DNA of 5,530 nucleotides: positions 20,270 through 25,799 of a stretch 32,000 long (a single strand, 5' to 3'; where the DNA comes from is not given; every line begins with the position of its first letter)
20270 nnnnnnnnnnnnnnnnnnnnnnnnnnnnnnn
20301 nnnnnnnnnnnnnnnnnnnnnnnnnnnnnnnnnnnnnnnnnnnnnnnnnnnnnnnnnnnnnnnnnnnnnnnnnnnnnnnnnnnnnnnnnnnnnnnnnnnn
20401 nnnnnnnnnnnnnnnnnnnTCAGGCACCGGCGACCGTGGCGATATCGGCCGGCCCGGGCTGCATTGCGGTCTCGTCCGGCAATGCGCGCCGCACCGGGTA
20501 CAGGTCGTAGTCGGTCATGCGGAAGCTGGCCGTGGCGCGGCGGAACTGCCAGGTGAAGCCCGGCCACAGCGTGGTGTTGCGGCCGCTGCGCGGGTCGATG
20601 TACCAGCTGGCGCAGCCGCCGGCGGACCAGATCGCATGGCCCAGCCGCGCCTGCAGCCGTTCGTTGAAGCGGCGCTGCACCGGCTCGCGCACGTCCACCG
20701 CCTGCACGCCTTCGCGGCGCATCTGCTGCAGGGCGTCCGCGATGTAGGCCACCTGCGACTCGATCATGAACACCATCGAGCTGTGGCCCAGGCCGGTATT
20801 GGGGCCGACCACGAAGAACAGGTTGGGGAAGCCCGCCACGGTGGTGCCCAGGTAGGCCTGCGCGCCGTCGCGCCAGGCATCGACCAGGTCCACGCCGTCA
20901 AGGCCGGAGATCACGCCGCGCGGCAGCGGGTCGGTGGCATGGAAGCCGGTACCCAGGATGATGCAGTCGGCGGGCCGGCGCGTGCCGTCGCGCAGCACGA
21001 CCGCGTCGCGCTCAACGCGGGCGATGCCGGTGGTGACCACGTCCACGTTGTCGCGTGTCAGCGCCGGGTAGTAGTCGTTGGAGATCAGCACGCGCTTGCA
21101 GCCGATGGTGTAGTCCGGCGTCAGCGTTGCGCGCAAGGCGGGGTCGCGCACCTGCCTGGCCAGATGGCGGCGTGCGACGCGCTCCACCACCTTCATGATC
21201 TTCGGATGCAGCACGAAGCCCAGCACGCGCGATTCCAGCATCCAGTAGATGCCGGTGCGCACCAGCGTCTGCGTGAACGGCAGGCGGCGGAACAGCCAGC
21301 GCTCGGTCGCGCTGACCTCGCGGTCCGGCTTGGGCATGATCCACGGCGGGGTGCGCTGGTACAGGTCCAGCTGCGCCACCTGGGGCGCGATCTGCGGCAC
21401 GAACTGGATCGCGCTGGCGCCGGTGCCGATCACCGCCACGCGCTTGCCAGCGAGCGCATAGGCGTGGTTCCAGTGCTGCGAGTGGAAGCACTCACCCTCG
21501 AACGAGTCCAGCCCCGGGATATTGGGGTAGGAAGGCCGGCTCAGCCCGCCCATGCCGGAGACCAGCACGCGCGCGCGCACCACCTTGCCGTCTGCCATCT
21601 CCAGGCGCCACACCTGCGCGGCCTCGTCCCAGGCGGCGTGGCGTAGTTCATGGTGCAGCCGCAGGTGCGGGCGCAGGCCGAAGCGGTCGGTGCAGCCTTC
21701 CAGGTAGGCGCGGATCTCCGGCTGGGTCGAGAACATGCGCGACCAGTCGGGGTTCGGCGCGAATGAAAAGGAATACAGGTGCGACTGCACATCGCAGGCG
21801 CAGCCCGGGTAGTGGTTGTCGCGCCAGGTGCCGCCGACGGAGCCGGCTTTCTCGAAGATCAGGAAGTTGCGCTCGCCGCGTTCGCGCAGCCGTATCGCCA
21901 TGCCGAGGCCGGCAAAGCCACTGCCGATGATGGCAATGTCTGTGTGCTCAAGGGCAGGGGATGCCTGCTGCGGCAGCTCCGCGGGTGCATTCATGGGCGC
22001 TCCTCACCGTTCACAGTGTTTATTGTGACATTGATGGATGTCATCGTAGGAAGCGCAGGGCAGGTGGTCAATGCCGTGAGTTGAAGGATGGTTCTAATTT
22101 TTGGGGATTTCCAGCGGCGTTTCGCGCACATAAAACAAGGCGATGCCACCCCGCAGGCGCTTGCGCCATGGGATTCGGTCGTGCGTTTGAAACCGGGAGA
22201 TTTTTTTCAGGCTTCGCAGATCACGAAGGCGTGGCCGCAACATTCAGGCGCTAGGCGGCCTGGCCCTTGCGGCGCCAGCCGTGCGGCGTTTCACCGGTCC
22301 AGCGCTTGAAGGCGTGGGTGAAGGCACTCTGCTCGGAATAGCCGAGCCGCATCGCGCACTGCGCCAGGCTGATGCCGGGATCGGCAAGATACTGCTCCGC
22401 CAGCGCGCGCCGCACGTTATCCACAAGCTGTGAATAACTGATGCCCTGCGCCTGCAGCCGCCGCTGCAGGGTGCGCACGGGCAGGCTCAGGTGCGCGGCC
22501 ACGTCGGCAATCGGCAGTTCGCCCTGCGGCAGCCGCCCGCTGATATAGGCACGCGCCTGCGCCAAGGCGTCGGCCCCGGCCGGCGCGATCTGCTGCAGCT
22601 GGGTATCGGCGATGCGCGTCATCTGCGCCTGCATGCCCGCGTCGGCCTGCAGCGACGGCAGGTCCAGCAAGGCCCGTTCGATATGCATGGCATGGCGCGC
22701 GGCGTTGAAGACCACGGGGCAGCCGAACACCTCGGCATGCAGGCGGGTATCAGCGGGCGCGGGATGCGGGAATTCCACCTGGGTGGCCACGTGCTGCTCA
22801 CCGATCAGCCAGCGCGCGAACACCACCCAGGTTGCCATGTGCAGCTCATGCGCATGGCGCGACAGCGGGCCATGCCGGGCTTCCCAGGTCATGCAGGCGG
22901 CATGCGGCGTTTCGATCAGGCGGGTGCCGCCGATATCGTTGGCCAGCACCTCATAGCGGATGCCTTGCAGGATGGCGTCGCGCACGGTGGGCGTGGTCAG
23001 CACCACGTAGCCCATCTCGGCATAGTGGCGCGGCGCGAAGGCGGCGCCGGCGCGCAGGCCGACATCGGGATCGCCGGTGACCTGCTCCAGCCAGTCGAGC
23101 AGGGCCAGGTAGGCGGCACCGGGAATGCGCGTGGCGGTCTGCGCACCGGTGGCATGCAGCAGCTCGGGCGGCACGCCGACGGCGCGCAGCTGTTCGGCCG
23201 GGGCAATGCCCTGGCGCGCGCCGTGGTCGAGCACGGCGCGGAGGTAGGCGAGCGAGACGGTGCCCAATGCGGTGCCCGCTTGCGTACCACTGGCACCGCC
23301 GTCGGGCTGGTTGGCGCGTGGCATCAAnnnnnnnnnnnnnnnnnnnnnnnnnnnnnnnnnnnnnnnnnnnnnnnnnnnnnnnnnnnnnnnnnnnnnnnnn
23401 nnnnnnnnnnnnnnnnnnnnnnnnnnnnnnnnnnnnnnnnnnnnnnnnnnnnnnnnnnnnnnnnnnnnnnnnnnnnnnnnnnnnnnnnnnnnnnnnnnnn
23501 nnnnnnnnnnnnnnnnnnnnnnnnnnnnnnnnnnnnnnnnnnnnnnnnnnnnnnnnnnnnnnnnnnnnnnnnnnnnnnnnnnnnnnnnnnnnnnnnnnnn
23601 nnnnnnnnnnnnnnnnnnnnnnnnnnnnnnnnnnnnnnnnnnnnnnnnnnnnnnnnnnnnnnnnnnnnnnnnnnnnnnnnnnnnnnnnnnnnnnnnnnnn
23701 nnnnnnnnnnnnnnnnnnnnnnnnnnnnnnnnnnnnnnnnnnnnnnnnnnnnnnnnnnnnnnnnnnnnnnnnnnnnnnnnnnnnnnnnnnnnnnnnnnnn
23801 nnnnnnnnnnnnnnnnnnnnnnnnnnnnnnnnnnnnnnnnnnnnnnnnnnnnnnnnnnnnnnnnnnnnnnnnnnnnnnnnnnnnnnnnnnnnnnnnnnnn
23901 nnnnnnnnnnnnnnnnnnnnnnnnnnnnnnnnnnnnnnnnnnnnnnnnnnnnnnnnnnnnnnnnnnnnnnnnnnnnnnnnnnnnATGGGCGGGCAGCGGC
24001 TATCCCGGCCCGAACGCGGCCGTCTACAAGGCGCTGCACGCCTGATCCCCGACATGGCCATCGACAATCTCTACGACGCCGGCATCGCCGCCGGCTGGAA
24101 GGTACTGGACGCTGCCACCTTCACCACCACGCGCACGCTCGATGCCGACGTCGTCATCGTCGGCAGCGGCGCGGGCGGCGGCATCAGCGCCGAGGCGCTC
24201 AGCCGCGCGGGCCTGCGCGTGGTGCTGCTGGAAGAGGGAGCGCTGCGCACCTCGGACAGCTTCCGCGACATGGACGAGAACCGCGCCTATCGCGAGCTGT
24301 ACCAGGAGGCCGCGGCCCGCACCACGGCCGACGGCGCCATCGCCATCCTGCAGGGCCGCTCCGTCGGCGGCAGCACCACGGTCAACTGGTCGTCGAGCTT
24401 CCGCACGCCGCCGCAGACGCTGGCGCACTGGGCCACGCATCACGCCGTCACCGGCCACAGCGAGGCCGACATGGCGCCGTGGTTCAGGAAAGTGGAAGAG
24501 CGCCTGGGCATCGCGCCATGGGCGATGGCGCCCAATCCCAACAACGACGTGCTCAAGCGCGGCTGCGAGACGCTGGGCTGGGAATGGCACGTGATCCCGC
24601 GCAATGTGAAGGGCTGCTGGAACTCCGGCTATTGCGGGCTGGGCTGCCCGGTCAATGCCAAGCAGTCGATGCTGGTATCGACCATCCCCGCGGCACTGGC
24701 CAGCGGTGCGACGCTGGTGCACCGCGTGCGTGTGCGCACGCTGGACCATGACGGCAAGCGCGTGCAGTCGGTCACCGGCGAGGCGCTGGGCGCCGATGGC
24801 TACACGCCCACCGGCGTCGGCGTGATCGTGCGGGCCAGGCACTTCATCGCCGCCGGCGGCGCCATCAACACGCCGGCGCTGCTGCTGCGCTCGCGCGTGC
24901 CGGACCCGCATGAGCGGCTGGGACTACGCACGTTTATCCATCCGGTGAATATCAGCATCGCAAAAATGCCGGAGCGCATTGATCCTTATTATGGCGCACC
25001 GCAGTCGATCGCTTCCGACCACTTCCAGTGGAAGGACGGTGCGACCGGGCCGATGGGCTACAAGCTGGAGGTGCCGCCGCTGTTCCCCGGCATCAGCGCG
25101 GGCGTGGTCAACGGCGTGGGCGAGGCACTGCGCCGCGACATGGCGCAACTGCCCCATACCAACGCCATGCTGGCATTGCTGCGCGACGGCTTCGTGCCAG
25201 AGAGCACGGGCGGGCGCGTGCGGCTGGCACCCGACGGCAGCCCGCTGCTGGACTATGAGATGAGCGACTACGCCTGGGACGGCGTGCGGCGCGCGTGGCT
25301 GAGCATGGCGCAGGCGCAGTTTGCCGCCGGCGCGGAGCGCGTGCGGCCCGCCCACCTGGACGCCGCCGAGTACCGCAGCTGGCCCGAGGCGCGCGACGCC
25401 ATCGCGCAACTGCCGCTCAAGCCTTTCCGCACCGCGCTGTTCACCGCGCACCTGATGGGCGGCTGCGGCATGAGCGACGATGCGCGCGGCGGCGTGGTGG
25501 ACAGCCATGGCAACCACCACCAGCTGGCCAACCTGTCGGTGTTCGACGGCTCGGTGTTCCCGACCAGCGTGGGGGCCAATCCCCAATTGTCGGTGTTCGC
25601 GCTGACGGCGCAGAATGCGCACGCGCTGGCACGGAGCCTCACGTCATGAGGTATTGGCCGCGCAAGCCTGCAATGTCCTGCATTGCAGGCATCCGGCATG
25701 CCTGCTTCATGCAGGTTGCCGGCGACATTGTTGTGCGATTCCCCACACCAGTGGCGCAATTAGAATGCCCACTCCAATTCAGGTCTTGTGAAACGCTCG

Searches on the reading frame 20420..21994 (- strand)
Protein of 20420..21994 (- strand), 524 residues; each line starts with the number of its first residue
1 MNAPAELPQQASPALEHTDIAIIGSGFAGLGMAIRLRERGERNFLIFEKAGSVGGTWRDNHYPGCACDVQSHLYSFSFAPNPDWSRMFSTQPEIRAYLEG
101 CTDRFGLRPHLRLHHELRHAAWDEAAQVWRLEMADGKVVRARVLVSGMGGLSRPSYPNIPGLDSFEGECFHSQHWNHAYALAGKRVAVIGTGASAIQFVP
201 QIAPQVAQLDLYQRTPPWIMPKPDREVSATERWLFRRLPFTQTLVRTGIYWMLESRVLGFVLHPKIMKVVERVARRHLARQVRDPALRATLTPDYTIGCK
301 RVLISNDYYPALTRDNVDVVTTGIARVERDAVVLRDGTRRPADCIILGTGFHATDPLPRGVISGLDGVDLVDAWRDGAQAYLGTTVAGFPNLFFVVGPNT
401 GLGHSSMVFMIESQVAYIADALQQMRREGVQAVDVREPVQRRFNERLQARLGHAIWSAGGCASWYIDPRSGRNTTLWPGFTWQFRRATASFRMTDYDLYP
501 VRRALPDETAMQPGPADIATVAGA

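Call 45: search_protein_families(library=pfam, proteins=[window:20420-21994:-], max_evalue=0.00001)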
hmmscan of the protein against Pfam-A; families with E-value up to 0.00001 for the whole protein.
window:20420-21994:- (524 aa): 5 families
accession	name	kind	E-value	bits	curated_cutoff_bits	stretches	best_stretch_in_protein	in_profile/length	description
PF00743.25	FMO-like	-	2.8e-14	52.9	22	1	19-352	3-331/532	Flavin-binding monooxygenase-like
PF13738.12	Pyr_redox_3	-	1e-13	51.7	30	1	22-224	2-205/305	Pyridine nucleotide-disulphide oxidoreductase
PF13450.12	NAD_binding_8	-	3.9e-13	49.9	21.9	1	22-89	1-66/68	NAD(P)-binding Rossmann-like domain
PF07992.20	Pyr_redox_2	-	2.4e-12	47.3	26.1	1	19-215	2-174/291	Pyridine nucleotide-disulphide oxidoreductase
PF13434.12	Lys_Orn_oxgnase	-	7.1e-08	32.4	21.3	0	85-206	88-211/339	L-lysine 6-monooxygenase/L-ornithine 5-monooxygenase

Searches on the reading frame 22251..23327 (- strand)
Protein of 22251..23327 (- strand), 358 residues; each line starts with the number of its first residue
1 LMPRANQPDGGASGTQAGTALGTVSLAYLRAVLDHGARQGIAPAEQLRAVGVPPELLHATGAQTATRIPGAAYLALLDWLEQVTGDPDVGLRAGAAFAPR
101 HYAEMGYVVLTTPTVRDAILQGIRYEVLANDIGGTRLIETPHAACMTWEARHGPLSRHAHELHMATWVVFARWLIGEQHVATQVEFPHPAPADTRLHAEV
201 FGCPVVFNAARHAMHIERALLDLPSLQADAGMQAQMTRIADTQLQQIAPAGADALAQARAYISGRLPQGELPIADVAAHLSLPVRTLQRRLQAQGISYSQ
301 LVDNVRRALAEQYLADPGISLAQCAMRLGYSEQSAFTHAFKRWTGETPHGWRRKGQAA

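Call 3: search_protein_families(library=pfam, proteins=[window:22251-23327:-], max_evalue=0.01)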
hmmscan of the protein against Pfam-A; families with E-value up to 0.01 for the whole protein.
window:22251-23327:- (358 aa): 5 families
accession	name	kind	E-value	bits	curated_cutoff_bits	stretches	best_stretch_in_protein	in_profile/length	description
PF12625.12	Arabinose_bd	-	9.7e-42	143.6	27.6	1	40-224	1-184/185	Arabinose-binding domain of AraC transcription regulator, N-term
PF12833.13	HTH_18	-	7.9e-20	71.4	33.6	1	277-353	2-79/80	Helix-turn-helix domain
PF00165.29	HTH_AraC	-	4.3e-10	39.9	26.6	1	318-353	8-42/42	Bacterial regulatory helix-turn-helix proteins, AraC family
PF13384.12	HTH_23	-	0.004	17.4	24.6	0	257-293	5-40/50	Homeodomain-like domain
PF09312.16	SurA_N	-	0.0088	16.6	30.8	0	273-310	76-113/118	SurA N-terminal domain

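Call 4: search_protein_families(library=ncbifam, proteins=[window:22251-23327:-], max_evalue=0.01)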
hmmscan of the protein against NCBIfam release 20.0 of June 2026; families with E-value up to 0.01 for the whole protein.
window:22251-23327:- (358 aa): 23 families
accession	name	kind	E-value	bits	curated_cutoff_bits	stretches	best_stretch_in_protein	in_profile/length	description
NF050186.1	TransRegGliRPseudo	equivalog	1.2e-57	195.8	570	1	20-354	3-336/338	AraC family transcriptional regulator GliR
NF049968.1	QhpR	equivalog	1.1e-56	192.2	250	1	72-352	4-284/284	AraC-like transcriptional regulator QhpR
NF053784.1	TranRegCyprAlk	equivalog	1.2e-27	97.2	500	1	77-353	57-335/336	transcriptional regulator CypR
NF007243.0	PRK09685.1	equivalog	9.7e-10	38.3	199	1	244-354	189-301/303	transcriptional regulator FeaR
NF006902.0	PRK09393.1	equivalog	3.3e-08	33.1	425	1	250-355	217-322/327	transcriptional regulator FtrA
NF007432.1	PRK09978.1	equivalog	1.3e-07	31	500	1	272-352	160-240/274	DNA-binding transcriptional regulator GadX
NF052534.1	RzbtTranRegRhrA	equivalog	3.8e-07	29.7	500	1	253-353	207-309/312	rhizobactin biosynthesis transcriptional regulator RhrA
NF007860.0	PRK10572.1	equivalog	1.2e-06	27.6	208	1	248-355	178-285/292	arabinose operon transcriptional regulator AraC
NF047788.1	TransRegPocR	equivalog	1.6e-06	27.6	500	1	255-354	191-290/296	transcriptional regulator PocR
NF011732.0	PRK15185.1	equivalog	1.9e-06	27.4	354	1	267-349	219-301/309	transcriptional regulator HilD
TIGR04094.1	adjacent_YSIRK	equivalog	2.9e-06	26.5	200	1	261-351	293-382/383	YSIRK-targeted surface antigen transcriptional regulator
NF047455.1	TF_Staph_AryK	equivalog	4.4e-06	25.2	850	1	253-356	157-260/759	transcriptional regulator AryK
NF010028.0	PRK13503.1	equivalog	3.1e-05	23.5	288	1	273-354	190-272/278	HTH-type transcriptional activator RhaS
NF012144.2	ramA_TF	equivalog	0.00019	21.8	180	1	270-354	21-106/108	RamA family antibiotic efflux transcriptional regulator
NF041533.1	trans_reg_TagK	equivalog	0.0002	21.2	270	1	255-358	7-110/178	transcriptional regulator TagK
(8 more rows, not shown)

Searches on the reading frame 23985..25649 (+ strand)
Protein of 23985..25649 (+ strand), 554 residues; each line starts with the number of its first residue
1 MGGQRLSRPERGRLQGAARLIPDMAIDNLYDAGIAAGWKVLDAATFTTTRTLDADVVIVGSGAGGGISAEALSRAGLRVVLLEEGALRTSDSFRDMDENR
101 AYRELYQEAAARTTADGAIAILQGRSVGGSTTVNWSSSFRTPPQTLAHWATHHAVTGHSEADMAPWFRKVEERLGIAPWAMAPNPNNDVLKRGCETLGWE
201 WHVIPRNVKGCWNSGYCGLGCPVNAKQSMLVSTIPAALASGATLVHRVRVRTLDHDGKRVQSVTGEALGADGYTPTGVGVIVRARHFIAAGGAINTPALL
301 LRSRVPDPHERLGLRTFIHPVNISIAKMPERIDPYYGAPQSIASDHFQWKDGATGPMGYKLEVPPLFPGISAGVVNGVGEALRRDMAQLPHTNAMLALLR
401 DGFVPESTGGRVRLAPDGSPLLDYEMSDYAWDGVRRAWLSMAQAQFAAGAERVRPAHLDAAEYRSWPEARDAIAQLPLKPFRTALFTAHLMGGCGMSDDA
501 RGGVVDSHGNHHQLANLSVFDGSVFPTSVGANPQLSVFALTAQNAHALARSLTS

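Call 3: search_protein_families(library=pfam, proteins=[window:23985-25649:+], max_evalue=0.01)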
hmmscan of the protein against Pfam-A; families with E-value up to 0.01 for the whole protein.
window:23985-25649:+ (554 aa): 7 families
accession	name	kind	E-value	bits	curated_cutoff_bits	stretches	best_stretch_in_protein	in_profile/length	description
PF00732.25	GMC_oxred_N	-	7.9e-52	176.7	23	1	102-321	1-218/218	GMC oxidoreductase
PF05199.19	GMC_oxred_C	-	5.7e-21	76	24.6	1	405-540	1-138/139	GMC oxidoreductase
PF01494.25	FAD_binding_3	-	0.0001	22.1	22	1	53-87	1-35/349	FAD binding domain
PF00890.30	FAD_binding_2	-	0.00094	18.9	20.4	1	55-88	1-34/414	FAD binding domain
PF01266.30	DAO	-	0.0021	18.1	27.9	1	55-88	1-35/353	FAD dependent oxidoreductase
PF07992.20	Pyr_redox_2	-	0.0047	16.8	26.1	1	55-85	2-32/291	Pyridine nucleotide-disulphide oxidoreductase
PF01946.23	Thi4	-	0.0084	15.8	26.2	0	51-84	15-49/235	Thi4 family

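Call 4: search_protein_families(library=ncbifam, proteins=[window:23985-25649:+], max_evalue=0.01)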
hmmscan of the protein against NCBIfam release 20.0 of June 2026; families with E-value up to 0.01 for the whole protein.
window:23985-25649:+ (554 aa): 15 families
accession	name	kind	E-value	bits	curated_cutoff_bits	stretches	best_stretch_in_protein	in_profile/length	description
NF058674.1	CholsOxChoxAB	equivalog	2.2e-22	79.3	850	2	486-543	470-527/535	cholesterol oxidase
TIGR03970.1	mycofact_MftG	equivalog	7.2e-18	64.8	387.45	3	54-172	1-125/487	mycofactocin dehydrogenase MftG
TIGR04542.1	GMC_mycofac_2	equivalog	4.3e-16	59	400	1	55-309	1-241/425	mycofactocin system GMC family oxidoreductase MftG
NF002550.0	PRK02106.1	subfamily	6.5e-15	54.6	605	1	53-173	5-134/563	choline dehydrogenase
TIGR01810.1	betA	equivalog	2.5e-11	42.9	732.1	1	55-174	1-129/532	choline dehydrogenase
NF038210.1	GMC_mycofac_3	equivalog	1.5e-09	37.2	300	1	56-152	1-95/418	mycofactocin system GMC family oxidoreductase MftG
TIGR02462.1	pyranose_ox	equivalog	2.3e-06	26.8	544.9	0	486-550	481-545/548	pyranose oxidase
TIGR02032.1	GG-red-SF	subfamily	3.7e-05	23.6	158.8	1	55-87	2-34/297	geranylgeranyl reductase family protein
NF005612.0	PRK07364.1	equivalog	0.00043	18.9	487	1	45-86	10-51/415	FAD-dependent hydroxylase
TIGR01372.1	soxA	subfamily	0.00063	17.6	1164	1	50-86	165-201/996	sarcosine oxidase subunit alpha family protein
TIGR02023.1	BchP-ChlP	subfamily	0.0015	17.6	343.3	1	55-84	2-31/388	geranylgeranyl diphosphate reductase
TIGR00292.1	TIGR00292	equivalog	0.0022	17.3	148.3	1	51-84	19-52/254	sulfide-dependent adenosine diphosphate thiazole synthase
NF006448.0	PRK08773.1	equivalog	0.0032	16.2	614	1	49-84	2-37/393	UbiH/UbiF family hydroxylase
NF004318.0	PRK05714.1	equivalog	0.0042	15.8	653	1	52-91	3-42/407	2-octaprenyl-3-methyl-6-methoxy-1,4-benzoquinol hydroxylase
NF004829.0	PRK06183.1-3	subfamily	0.0065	15.3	390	0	51-84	6-39/520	bifunctional 3-(3-hydroxy-phenyl)propionate/3-hydroxycinnamic acid hydroxylase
